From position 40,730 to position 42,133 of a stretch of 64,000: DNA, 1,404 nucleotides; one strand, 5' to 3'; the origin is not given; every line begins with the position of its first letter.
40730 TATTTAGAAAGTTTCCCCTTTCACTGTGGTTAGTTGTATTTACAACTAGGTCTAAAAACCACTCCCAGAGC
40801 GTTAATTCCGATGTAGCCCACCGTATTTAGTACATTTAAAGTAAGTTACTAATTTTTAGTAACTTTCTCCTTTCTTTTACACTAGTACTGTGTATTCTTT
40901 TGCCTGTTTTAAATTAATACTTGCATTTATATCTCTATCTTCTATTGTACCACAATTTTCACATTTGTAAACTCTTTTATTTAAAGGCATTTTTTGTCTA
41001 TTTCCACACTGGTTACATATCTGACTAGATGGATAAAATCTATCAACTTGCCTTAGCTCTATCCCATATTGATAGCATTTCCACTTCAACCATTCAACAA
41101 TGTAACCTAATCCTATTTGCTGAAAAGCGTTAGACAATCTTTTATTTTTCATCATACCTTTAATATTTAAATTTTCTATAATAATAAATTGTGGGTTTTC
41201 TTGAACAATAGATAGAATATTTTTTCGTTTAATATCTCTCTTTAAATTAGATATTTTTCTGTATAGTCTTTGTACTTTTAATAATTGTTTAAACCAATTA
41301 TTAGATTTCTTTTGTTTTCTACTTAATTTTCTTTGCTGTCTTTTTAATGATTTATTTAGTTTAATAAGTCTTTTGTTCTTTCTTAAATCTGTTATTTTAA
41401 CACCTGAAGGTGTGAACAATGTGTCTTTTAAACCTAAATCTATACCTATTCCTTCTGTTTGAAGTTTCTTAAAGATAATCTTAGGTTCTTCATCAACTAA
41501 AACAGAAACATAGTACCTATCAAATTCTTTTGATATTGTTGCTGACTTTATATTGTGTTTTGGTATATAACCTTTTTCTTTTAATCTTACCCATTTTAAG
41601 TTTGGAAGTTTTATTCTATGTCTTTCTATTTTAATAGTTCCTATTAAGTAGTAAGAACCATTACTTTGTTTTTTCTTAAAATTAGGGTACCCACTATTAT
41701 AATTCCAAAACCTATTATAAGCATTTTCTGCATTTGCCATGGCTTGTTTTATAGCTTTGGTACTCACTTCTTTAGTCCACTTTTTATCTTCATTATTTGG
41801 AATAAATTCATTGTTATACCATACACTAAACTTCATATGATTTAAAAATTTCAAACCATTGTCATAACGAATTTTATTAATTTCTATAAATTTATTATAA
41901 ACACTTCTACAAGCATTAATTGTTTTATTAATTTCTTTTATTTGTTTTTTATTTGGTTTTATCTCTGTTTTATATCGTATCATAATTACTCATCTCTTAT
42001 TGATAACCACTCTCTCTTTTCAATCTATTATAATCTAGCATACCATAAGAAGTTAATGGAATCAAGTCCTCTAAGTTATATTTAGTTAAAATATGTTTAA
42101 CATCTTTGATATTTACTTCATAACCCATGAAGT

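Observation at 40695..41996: Stand-alone canonical TnpB sitting between phage replication genes, with a GC-rich structured 3' flank that is a candidate omega-RNA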

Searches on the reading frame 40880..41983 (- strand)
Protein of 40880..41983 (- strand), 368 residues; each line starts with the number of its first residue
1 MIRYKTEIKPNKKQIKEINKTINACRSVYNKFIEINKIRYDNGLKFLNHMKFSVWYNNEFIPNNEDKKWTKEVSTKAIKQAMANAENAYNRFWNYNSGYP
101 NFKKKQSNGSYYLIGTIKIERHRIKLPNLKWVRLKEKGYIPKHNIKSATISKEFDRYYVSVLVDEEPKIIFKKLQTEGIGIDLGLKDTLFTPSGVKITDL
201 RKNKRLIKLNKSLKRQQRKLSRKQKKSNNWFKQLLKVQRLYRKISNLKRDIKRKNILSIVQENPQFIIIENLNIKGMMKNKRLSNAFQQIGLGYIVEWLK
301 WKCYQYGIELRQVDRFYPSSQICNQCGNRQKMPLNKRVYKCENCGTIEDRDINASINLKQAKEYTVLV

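Call 3: search_protein_families(library=pfam, proteins=[window:40880-41983:-], max_evalue=0.01)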
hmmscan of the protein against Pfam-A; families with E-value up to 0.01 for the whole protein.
window:40880-41983:- (368 aa): 5 families
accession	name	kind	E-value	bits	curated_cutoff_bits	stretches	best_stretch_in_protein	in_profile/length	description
PF07282.18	Cas12f1-like_TNB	-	4.4e-21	75.3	26.3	1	295-358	4-60/60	Cas12f1-like, TNB domain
PF01385.25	OrfB_IS605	-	2.5e-19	70.1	30.5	1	171-280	11-119/120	Probable transposase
PF12323.14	HTH_OrfB_IS605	-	1.5e-10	40.8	21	1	2-43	4-45/47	Helix-turn-helix domain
PF00130.28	C1_1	-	0.0022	18.2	26.5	1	314-345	5-35/53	Phorbol esters/diacylglycerol binding domain (C1 domain)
PF23783.1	Zn_ribbon_TiaS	-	0.0078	16.4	27.3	0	322-354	3-35/41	TiaS C-terminal zinc ribbon domain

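Call 7: search_dna_similar(query=window:40880-41983:-, collection=phages, mode=protein, max_rows=40)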
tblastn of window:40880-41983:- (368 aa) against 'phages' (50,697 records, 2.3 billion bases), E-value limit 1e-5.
Records with a match: 399; places in all: 620; records where one place covers at least 80% of the query: 344.
Best place of each record, by identity: >=99% 1; 95-99% 1; 90-95% 7; 80-90% 23; 60-80% 7; <60% 360.
By first word of the organism name: Staphylococcus 99; Mycobacterium 44; Lactobacillus 23; Helicobacter 22; Bacteriophage 20; Bacillus 20; Streptococcus 18; Prevotella 15; Campylobacter 11; Microcystis 9; and 41 more.
By host as written in the record: - 49; Staphylococcus aureus 31; Mycobacterium smegmatis mc2 155 29; Prevotella sp. 15; Helicobacter pylori 15; Lactobacillus plantarum 10; Streptococcus thermophilus 8; Mycobacterium smegmatis mc#155 8; and 134 more.
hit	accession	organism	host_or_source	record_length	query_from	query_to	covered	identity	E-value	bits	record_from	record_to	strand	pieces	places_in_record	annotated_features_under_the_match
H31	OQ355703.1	Staphylococcus phage vB_SepM_BE25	Staphylococcus epidermidis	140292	1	368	100%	96.5%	0e+0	656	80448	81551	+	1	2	transposase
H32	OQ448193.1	Staphylococcus phage 80A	Staphylococcus epidermidis COB-Sec1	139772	1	368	100%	91.3%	0e+0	627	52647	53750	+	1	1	transposase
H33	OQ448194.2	Staphylococcus phage 80B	Staphylococcus epidermidis COB-Sec1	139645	1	368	100%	91.3%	0e+0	627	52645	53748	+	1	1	transposase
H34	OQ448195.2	Staphylococcus phage 110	Staphylococcus epidermidis COB-Sec2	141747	1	368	100%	91.3%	0e+0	627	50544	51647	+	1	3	transposase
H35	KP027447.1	Staphylococcus phage vB_SepM_ phiIPLA-C1C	Staphylococcus sp.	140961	1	368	100%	91.0%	0e+0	626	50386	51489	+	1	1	transposase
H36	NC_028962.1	Staphylococcus phage vB_SepM_ phiIPLA-C1C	Staphylococcus sp.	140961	1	368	100%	91.0%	0e+0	626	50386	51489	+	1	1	transposase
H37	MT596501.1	Staphylococcus phage vB_SepM_BE04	Staphylococcus epidermidis F12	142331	1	368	100%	90.8%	0e+0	623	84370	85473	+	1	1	transposase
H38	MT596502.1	Staphylococcus phage vB_SepM_BE05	Staphylococcus epidermidis F12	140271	1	368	100%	89.9%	0e+0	619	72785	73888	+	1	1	transposase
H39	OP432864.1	Staphylococcus phage SapYZU04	Staphylococcus aureus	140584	1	368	100%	86.1%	0e+0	597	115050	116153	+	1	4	transposase | hypothetical protein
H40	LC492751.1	Staphylococcus phage KSAP7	Staphylococcus aureus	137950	1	368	100%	86.1%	0e+0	597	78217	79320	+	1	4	putative transposase (x2)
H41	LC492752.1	Staphylococcus phage KSAP11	Staphylococcus aureus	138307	1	368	100%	86.1%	0e+0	597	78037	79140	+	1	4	putative transposase (x2)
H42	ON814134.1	Staphylococcus phage vB_SauM-V1SA19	Staphylococcus aureus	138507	1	368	100%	86.1%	0e+0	597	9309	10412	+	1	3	transposase | hypothetical protein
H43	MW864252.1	Staphylococcus phage SAPYZU_15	Staphylococcus aureus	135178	1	368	100%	86.1%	0e+0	597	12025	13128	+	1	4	putative transposase (x2)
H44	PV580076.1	Staphylococcus phage SAP_01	Staphylococcus aureus KCTC 1621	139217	1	368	100%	86.1%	0e+0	597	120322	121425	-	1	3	transposase | hypothetical protein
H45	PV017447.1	Staphylococcus phage CIFT_MFB_MRSA28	Staphylococcus aureus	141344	1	368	100%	86.1%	0e+0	578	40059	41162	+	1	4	hypothetical protein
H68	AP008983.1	Clostridium phage c-st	Clostridium botulinum type C strain ...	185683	4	366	99%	46.6%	1e-80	274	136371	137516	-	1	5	putative IS transposase (OrfB) | putative IS transposase (OrfA) | insertion sequence:ISCbt4-a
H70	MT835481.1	Bacteriophage sp.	human fecal samples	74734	4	368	99%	43.6%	3e-80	273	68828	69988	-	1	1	record has no annotation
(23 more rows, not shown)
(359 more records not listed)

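Call 41: search_solved_structures(query=window:40880-41983:-, max_evalue=0.01, show_alignments=3)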
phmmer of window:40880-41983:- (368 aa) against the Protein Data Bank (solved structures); distinct sequences matched with E-value up to 0.01: 14.
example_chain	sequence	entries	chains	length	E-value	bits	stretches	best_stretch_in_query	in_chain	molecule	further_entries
8iaz_A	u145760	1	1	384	1.3e-88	300.5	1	3-366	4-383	Transposase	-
9yyg_A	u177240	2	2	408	7.3e-49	169.8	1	7-360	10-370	AI-designed RNA-guided nuclease | AI-generated RNA-guided nuclease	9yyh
8bf8_A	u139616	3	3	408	8.6e-45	156.4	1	6-360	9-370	RNA-guided DNA endonuclease TnpB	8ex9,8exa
8h1j_A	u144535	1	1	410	8.7e-45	156.4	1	6-360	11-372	RNA-guided DNA endonuclease TnpB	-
9j09_A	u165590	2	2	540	1.1e-20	77.1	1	137-359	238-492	Transposase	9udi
9jfo_A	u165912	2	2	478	1.1e-18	70.5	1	238-359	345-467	LaTranC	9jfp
9jfq_A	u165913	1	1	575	2e-18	69.7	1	238-359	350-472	LaTranC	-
9nzp_A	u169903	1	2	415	1e-06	31.1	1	170-364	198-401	IS200/IS605 family element transposase accessory protein TnpB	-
8j12_A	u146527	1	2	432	7e-06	28.4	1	155-358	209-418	Transposase IS605 OrfB C-terminal domain-containing protein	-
8j1j_A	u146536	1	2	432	7.3e-06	28.3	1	155-358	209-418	Transposase IS605 OrfB C-terminal domain-containing protein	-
7wju_A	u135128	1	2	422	3.3e-05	26.2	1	155-358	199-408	OrfB_Zn_ribbon domain-containing protein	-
8dzj_A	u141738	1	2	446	3.8e-05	26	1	155-358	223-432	OrfB_Zn_ribbon domain-containing protein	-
8j3r_A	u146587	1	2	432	6.9e-05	25.1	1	155-358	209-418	Transposase IS605 OrfB C-terminal domain-containing protein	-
23vu_A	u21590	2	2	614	0.0024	20.1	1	221-360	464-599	UnCas12m4a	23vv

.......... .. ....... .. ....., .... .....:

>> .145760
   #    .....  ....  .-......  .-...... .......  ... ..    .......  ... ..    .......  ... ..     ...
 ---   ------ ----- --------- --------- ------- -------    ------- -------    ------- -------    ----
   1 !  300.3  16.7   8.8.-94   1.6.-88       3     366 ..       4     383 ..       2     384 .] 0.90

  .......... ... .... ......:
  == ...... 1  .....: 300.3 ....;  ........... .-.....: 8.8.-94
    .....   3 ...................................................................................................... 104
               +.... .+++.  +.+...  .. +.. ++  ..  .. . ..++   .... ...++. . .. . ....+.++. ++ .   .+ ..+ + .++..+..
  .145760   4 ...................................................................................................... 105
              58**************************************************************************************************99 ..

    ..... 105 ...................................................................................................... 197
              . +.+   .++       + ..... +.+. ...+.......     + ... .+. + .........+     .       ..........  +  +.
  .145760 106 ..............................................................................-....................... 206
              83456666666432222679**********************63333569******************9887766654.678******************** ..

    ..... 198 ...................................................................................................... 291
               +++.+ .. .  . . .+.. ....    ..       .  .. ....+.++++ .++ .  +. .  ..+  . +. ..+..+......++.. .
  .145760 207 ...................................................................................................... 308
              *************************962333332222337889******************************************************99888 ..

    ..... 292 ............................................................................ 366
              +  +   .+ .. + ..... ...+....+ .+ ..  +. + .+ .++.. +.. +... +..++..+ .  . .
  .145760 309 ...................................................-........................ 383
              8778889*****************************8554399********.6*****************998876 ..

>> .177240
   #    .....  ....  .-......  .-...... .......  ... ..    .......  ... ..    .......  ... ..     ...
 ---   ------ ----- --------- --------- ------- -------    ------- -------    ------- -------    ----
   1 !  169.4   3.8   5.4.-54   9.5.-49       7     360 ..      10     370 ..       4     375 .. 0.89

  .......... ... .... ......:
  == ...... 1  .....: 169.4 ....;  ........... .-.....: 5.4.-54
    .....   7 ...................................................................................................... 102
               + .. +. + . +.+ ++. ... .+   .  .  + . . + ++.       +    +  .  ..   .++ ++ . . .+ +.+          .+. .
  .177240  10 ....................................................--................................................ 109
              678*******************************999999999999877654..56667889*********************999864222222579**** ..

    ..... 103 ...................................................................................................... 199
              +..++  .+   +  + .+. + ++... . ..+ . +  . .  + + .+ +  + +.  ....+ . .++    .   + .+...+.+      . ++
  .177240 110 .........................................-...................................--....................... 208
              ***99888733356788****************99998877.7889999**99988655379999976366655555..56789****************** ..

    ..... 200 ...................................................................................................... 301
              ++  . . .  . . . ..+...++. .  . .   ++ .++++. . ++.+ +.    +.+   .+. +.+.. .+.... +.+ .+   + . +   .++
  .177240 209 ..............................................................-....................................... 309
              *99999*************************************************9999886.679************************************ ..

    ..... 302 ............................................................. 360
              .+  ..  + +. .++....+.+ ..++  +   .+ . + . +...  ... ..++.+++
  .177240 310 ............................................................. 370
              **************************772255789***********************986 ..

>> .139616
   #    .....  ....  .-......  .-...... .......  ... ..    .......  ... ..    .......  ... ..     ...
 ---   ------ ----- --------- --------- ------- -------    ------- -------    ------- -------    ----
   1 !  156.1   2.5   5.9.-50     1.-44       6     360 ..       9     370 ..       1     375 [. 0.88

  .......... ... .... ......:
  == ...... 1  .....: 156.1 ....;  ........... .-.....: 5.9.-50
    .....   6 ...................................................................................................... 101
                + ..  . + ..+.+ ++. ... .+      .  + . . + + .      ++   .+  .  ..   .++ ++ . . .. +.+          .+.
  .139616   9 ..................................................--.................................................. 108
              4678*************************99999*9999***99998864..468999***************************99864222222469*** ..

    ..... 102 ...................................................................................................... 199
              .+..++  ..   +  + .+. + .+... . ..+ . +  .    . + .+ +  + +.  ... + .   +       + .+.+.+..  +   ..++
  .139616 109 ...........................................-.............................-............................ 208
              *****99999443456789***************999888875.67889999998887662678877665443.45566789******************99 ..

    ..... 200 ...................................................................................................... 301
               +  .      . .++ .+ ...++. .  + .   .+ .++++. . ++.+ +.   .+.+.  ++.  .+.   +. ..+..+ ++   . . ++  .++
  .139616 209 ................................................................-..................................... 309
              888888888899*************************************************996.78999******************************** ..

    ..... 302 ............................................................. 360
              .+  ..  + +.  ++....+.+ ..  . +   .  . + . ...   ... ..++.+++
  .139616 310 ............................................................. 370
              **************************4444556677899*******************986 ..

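Call 49: get_annotated_region(hit=H68, flank=1500)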
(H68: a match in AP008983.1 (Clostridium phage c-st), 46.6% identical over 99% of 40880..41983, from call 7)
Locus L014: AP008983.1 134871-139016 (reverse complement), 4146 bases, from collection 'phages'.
description: Clostridium phage c-st genomic DNA, complete genome.
organism: Clostridium phage c-st (NCBI taxid 12336)
taxonomy: Viruses; Duplodnaviria; Heunggongvirae; Uroviricota; Caudoviricetes
host: Clostridium botulinum type C strain C-Stockholm; source: -; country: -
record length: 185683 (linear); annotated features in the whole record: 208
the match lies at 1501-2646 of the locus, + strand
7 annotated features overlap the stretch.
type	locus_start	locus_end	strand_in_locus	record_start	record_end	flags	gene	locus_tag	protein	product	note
CDS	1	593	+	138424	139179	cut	-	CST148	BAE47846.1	mono-ADP-ribosyltransferase C3 precursor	exoenzyme C3 precursor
CDS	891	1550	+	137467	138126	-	-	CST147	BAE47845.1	putative IS transposase (OrfA)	similar to transposase-related proteins, e.g., (gi|15898713|ref|NP_343318.1|) ORF in transposon ISC1913 [Sulfolobus ...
mobile_element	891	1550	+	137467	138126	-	-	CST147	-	insertion sequence:ISCbt4-a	-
CDS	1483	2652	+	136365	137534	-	-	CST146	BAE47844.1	putative IS transposase (OrfB)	similar totransposase-related proteins, e.g., (gi|18309749|ref|NP_561683.1|) [Clostridium perfringens] percent identity ...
CDS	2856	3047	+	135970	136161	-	-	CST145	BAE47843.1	hypothetical protein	-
CDS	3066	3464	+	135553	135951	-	-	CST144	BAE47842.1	hypothetical protein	-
CDS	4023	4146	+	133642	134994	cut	-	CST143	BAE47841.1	conserved hypothetical protein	similar to hypothetical protein [Nostoc sp. PCC 7120] (gi|17233293|ref|NP_490383.1|) percent identity 34 in 309 aa, ...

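Call 50: get_annotated_region(hit=H70, flank=1500)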
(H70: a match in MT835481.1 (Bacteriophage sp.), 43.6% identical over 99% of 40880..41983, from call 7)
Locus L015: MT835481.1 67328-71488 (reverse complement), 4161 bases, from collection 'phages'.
description: UNVERIFIED: Bacteriophage sp. clone scaffold_15 genomic sequence.
organism: Bacteriophage sp. (NCBI taxid 38018)
taxonomy: Viruses
host: -; source: human fecal samples; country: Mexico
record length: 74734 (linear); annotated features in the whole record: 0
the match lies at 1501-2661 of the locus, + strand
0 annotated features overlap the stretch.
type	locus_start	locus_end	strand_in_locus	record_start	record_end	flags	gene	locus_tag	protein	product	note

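Call 63: find_related_loci(query=window:40880-41983:-, collection=genome_contigs, flank=1500)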
Query window:40880-41983:- (368 aa) in genome_contigs; peptide patterns used: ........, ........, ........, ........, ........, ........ (x = any residue, [..] = any of these).
238 stretches matched a pattern; 194 encode a relative of the query (tblastn E <= 1e-3); the best 80 are kept; 80 distinct loci.
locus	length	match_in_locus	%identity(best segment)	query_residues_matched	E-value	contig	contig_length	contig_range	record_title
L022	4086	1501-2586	59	4-368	2e-141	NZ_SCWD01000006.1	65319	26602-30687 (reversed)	Macrococcus carouselicus strain ATCC 51828 NODE_6_length_65319_cov_86.8143, whole genome shotgun sequence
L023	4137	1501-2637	46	4-366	6e-101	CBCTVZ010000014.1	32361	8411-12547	MAG TPA_asm: uncultured Robinsoniella sp. isolate SRR20550102_concoct_34 genome assembly, contig: ERZ24930432.1125, whol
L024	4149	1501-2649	48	4-366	8e-100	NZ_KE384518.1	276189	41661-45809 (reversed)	Anaerovorax odorimutans DSM 5092 K292DRAFT_scaffold00003.3, whole genome shotgun sequence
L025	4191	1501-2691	45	1-368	5e-97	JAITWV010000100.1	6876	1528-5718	MAG: Streptococcaceae bacterium isolate Xx448_bin8 k119_699173, whole genome shotgun sequence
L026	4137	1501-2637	46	7-366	2e-94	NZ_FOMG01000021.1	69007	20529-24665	Clostridium uliginosum strain DSM 12992, whole genome shotgun sequence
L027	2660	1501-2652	46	4-364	1e-94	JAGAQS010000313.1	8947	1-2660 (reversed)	MAG: Ruminococcus sp. isolate RGIG8687 Water_deer_Colon-2__c467582, whole genome shotgun sequence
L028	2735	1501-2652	46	4-366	8e-94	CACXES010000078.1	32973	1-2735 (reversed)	MAG: uncultured Ruminococcus sp. isolate RUG11189 genome assembly, contig: RUG11189_asm_78, whole genome shotgun sequenc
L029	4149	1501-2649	46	4-368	2e-93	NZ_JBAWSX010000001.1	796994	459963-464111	Bacillus bruguierae strain FJAT-51639 Scaffold1, whole genome shotgun sequence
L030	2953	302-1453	45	4-364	4e-95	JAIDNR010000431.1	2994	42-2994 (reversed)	MAG: Ruminococcus sp. isolate SC0345_S12_1 SC0345_S12_1_contig_431, whole genome shotgun sequence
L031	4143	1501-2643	46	4-366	6e-91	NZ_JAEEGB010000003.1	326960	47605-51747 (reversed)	Clostridium aciditolerans strain DSM 17425 DSM17425_contig_3, whole genome shotgun sequence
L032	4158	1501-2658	44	4-366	2e-90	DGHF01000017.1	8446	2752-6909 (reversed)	MAG TPA_asm: Ruminococcus sp. UBA3855 UBA3855_contig_5485, whole genome shotgun sequence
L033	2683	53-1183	43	4-366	3e-90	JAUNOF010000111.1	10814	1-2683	MAG: Lachnospiraceae bacterium isolate S34M_St_102_sub NODE_3791_length_10814_cov_14.689005, whole genome shotgun sequen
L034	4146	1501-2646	46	4-366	2e-89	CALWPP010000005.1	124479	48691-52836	MAG: uncultured Peptostreptococcaceae bacterium isolate BRZ_ID__bin64 genome assembly, contig: BRZ_ID__NODE_208_length_1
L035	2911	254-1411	43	4-366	5e-88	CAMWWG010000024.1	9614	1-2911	MAG TPA_asm: uncultured Ruminococcus sp. isolate SRR14411334_bin.2_metawrap_v1.3_MAG genome assembly, contig: NODE.563_l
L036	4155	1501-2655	45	4-366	1e-86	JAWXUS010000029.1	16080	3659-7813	MAG: Peptostreptococcaceae bacterium isolate FM_55_G125_IV NODE_260_length_16081_cov_4.532456, whole genome shotgun sequ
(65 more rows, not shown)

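Call 64: find_related_loci(query=window:40880-41983:-, collection=viral_contigs, flank=1500)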
Query window:40880-41983:- (368 aa) in viral_contigs; peptide patterns used: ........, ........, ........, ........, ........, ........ (x = any residue, [..] = any of these).
104 stretches matched a pattern; 89 encode a relative of the query (tblastn E <= 1e-3); the best 80 are kept; 79 distinct loci.
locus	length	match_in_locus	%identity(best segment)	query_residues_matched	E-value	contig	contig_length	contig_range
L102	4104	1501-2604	100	1-368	0e+0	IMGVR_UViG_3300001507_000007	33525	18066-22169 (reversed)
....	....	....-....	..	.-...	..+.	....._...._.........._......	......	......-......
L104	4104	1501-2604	85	1-368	0e+0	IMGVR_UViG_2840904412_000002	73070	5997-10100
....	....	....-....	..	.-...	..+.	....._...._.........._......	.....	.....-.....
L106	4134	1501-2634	48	1-366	8e-105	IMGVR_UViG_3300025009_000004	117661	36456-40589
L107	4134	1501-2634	48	1-366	8e-105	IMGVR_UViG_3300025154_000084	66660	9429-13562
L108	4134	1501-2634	48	1-366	8e-105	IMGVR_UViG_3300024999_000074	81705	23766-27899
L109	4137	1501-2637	46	1-367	5e-100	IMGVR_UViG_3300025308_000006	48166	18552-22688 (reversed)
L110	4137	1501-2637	46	1-367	5e-100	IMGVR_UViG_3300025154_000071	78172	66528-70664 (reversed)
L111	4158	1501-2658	46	4-366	7e-89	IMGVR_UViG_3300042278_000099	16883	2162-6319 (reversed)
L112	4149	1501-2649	45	1-366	7e-83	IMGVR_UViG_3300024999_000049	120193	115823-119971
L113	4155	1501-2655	44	4-366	5e-77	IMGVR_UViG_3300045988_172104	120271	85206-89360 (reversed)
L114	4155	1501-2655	44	4-366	4e-77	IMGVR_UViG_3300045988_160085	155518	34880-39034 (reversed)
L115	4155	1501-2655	44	4-366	1e-76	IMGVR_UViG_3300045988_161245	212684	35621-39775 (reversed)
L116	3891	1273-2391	38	1-358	2e-64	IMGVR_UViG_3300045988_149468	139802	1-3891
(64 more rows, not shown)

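Call 88: search_protein_families(library=ncbifam, proteins=[window:40880-41983:-], max_evalue=0.001)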
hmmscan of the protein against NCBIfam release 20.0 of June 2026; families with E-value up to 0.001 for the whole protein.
window:40880-41983:- (368 aa): 4 families
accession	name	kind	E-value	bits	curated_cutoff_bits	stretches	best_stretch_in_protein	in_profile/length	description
NF038281.1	IS200_TnpB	exception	1.8e-77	260.9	425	1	4-360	4-357/360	IS200/IS605 family element RNA-guided endonuclease TnpB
NF040570.1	guided_TnpB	subfamily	9e-72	242.5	100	1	4-360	1-388/389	RNA-guided endonuclease TnpB family protein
NF038280.1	IS607_TnpB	exception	6.3e-41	140.7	350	1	67-364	73-394/431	IS607 family element RNA-guided endonuclease TnpB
TIGR01766.2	TIGR01766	domain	4.1e-10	40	32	1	246-319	3-82/82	IS200/IS605 family accessory protein TnpB-related protein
